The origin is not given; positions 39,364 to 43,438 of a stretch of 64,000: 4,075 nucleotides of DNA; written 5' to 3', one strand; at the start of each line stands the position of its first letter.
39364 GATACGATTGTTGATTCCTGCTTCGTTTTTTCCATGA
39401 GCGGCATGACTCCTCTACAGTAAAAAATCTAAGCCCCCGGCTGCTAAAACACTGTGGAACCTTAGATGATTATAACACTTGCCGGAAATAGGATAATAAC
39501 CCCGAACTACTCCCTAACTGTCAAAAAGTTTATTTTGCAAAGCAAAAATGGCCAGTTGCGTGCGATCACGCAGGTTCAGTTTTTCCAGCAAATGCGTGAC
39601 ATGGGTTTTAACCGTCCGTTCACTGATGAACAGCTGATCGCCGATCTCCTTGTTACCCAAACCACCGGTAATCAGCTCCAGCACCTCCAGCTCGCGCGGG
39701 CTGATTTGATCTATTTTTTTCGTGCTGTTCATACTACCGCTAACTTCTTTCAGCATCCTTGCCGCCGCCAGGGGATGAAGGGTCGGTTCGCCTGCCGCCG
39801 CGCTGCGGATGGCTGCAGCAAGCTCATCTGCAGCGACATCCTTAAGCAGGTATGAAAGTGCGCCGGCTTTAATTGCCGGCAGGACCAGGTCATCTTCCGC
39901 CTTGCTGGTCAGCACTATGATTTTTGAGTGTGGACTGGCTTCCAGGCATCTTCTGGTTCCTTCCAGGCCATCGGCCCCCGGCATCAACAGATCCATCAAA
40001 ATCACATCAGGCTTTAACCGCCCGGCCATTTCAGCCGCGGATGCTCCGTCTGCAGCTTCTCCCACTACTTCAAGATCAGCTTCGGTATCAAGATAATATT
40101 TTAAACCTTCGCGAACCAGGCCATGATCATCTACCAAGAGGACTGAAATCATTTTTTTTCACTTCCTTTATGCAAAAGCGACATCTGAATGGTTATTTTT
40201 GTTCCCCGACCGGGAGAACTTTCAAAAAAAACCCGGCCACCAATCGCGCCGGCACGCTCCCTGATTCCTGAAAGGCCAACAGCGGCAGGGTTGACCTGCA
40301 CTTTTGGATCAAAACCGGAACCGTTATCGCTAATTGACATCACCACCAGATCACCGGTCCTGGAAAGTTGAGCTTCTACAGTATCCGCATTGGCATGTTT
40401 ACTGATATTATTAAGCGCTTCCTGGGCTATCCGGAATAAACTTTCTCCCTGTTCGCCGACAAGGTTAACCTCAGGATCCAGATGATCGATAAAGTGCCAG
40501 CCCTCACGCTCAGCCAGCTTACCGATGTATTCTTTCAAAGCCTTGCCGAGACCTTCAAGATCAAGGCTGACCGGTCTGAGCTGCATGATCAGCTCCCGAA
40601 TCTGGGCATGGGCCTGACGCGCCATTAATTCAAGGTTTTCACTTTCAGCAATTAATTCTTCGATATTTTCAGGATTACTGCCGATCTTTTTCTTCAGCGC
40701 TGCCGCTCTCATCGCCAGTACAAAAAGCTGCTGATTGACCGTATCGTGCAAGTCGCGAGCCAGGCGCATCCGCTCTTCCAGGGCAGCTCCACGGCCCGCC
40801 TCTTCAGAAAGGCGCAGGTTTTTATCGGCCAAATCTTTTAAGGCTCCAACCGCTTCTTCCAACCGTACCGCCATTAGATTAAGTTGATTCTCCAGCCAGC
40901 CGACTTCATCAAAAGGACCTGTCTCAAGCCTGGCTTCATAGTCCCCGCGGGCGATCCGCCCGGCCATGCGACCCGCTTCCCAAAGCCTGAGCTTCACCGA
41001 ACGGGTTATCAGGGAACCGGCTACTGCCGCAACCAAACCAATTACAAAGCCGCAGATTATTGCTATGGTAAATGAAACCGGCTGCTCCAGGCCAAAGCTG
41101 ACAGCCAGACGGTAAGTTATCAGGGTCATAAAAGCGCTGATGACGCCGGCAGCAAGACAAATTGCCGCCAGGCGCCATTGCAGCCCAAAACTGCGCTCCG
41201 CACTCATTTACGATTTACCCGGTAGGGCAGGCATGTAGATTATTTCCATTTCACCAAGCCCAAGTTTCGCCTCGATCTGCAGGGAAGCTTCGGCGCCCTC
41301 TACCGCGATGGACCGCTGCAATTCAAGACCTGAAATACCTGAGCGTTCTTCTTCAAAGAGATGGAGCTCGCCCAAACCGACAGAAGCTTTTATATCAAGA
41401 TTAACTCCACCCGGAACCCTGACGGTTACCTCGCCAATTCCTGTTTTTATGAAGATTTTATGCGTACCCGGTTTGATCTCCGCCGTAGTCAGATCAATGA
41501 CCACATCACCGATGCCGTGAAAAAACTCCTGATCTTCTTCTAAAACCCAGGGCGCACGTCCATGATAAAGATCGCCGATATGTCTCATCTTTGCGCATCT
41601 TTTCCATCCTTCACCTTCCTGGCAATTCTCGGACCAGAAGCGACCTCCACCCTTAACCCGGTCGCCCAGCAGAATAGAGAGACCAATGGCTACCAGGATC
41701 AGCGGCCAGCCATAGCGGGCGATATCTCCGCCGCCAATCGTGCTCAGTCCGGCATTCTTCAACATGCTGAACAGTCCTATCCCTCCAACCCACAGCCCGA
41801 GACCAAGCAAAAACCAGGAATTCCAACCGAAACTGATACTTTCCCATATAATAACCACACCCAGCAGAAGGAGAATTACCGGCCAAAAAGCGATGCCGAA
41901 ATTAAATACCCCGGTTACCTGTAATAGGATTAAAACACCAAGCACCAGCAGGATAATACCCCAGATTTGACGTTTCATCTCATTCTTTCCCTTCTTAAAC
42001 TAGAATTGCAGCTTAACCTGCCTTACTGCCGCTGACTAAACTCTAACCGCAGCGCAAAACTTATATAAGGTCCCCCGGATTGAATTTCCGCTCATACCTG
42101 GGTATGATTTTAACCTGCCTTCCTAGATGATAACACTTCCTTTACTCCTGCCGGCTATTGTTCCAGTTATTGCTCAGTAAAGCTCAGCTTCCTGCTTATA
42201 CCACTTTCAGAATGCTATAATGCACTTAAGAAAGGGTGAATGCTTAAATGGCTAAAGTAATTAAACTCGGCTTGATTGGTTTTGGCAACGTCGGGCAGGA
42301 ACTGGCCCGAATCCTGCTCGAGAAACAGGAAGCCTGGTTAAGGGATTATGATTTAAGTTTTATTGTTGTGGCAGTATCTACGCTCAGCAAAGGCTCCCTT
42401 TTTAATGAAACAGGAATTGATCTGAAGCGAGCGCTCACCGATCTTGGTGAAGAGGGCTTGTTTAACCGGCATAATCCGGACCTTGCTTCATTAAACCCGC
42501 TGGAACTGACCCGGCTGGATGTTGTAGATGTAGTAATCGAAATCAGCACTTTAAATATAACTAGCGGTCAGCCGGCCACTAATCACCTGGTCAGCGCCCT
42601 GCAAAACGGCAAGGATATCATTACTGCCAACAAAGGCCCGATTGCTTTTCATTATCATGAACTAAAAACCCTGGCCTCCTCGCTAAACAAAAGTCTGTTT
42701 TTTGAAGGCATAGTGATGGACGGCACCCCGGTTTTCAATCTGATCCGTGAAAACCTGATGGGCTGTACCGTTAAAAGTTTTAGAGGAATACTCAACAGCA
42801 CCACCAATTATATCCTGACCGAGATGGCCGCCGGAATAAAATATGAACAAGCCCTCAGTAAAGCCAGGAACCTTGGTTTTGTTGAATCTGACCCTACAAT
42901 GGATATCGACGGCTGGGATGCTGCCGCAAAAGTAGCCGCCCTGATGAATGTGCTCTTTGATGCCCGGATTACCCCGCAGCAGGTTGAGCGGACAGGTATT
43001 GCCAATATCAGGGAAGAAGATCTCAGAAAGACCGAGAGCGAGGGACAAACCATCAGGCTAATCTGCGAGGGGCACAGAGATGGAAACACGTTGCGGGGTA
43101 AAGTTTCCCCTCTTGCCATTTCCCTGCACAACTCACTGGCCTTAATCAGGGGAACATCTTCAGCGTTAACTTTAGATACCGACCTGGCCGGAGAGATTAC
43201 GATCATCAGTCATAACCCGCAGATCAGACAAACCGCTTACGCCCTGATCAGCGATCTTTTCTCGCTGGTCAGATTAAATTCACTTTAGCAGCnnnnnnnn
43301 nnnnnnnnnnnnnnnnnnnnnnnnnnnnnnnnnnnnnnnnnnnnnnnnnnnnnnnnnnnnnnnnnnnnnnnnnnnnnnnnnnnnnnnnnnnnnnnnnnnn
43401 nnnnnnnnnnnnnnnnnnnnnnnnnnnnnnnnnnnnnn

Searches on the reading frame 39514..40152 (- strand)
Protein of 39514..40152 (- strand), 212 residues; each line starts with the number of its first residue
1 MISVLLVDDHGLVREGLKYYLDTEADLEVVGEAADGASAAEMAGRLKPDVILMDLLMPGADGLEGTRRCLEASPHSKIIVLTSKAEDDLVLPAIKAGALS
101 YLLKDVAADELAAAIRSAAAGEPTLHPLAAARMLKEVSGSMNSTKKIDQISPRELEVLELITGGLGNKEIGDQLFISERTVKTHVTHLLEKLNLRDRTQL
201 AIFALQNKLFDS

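Call 26: search_protein_families(library=ncbifam, proteins=[window:39514-40152:-], max_evalue=1e-20)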
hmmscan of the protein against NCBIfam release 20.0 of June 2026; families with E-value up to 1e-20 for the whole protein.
window:39514-40152:- (212 aa): 14 families
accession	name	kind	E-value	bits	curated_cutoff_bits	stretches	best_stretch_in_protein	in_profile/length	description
NF007935.0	PRK10651.1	equivalog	1.6e-51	174.5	250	1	3-209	8-215/216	two-component system response regulator NarL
NF047785.1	respo_reg_MadR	equivalog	3.9e-50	170.1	300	1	2-202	1-201/209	MadR family response regulator transcription factor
NF007018.1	PRK09483.1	equivalog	9.6e-44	149.6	280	1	1-211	1-210/217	UvrY/SirA/GacA family response regulator transcription factor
NF052445.1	RespRegMctR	equivalog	1.4e-42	145.4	300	1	2-209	2-204/205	two-component system response regulator MctR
NF007708.0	PRK10403.1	equivalog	8.6e-42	143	343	1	3-208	8-212/215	nitrate/nitrite response regulator protein NarP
NF011896.0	PRK15369.1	equivalog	2.3e-39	135.2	242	1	2-204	4-204/211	two component system response regulator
NF007419.0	PRK09958.1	equivalog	2e-27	96.1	251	1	4-209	3-203/204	acid-sensing system DNA-binding response regulator EvgA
NF007403.0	PRK09935.1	equivalog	1.1e-24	87.2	271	1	3-205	5-205/210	fimbria biosynthesis transcriptional regulator FimZ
NF007685.0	PRK10360.1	equivalog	3.2e-24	85.8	258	1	1-201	1-189/196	response regulator transcription factor UhpA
NF006900.1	PRK09390.1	equivalog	1.9e-23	83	255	1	3-206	6-199/203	response regulator FixJ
NF041830.1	RR_TF_ErdR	exception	4.3e-23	82.1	390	1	3-205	3-206/213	response regulator transcription factor ErdR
NF009206.0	PRK12555.1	subfamily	6.5e-22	77.9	342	1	2-106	1-106/340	chemotaxis-specific protein-glutamate methyltransferase CheB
NF001965.0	PRK00742.1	subfamily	8e-22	77.9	293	1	2-108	4-111/357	chemotaxis-specific protein-glutamate methyltransferase CheB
NF041367.1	CheY_Halo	equivalog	6e-21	75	200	1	4-116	1-111/114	chemotaxis protein CheY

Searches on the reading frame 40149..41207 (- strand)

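Call 26: search_protein_families(library=ncbifam, proteins=[window:40149-41207:-], max_evalue=1e-20)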
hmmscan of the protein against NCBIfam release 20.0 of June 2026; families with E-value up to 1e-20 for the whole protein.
window:40149-41207:- (352 aa): 5 families
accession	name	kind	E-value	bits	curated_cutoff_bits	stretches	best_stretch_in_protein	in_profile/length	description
NF052443.1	SensHisKinMctS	equivalog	1.9e-32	112.2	700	1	125-343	230-447/457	two-component system sensor histidine kinase MctS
NF052531.1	Strep_LiaS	equivalog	6.5e-29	101.2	450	1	141-345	128-328/328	envelope stress sensor histidine kinase LiaS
NF008649.0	PRK11644.1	equivalog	5.9e-28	97.9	408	1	144-342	300-494/499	signal transduction histidine-protein kinase/phosphatase UhpB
NF008184.0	PRK10935.1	equivalog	4.2e-27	95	553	1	142-343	360-558/565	nitrate/nitrite two-component system sensor histidine kinase NarQ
NF007896.0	PRK10600.1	equivalog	4.9e-27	94.8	578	1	143-342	388-583/598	nitrate/nitrite two-component system sensor histidine kinase NarX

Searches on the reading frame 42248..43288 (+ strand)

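Call 26: search_protein_families(library=ncbifam, proteins=[window:42248-43288:+], max_evalue=1e-20)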
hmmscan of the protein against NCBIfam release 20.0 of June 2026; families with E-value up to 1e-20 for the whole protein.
window:42248-43288:+ (346 aa): 6 families
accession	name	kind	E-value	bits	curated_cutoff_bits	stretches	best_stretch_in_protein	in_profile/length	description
NF004912.0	PRK06270.1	equivalog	4e-99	332.3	373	1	4-341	3-337/343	homoserine dehydrogenase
NF004976.0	PRK06349.1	subfamily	3.6e-67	227.3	205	1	2-343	2-321/430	homoserine dehydrogenase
NF006235.0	PRK08374.1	equivalog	1.6e-65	221.4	451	1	5-338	3-326/336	homoserine dehydrogenase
NF005290.0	PRK06813.1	equivalog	8.7e-49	166.3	286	1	5-342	3-338/346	homoserine dehydrogenase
NF005002.0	PRK06392.1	equivalog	2.8e-44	151.4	296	1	3-341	2-325/329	homoserine dehydrogenase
NF006959.0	PRK09436.1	equivalog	1.8e-25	89.1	726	1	3-232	464-686/819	bifunctional aspartate kinase/homoserine dehydrogenase I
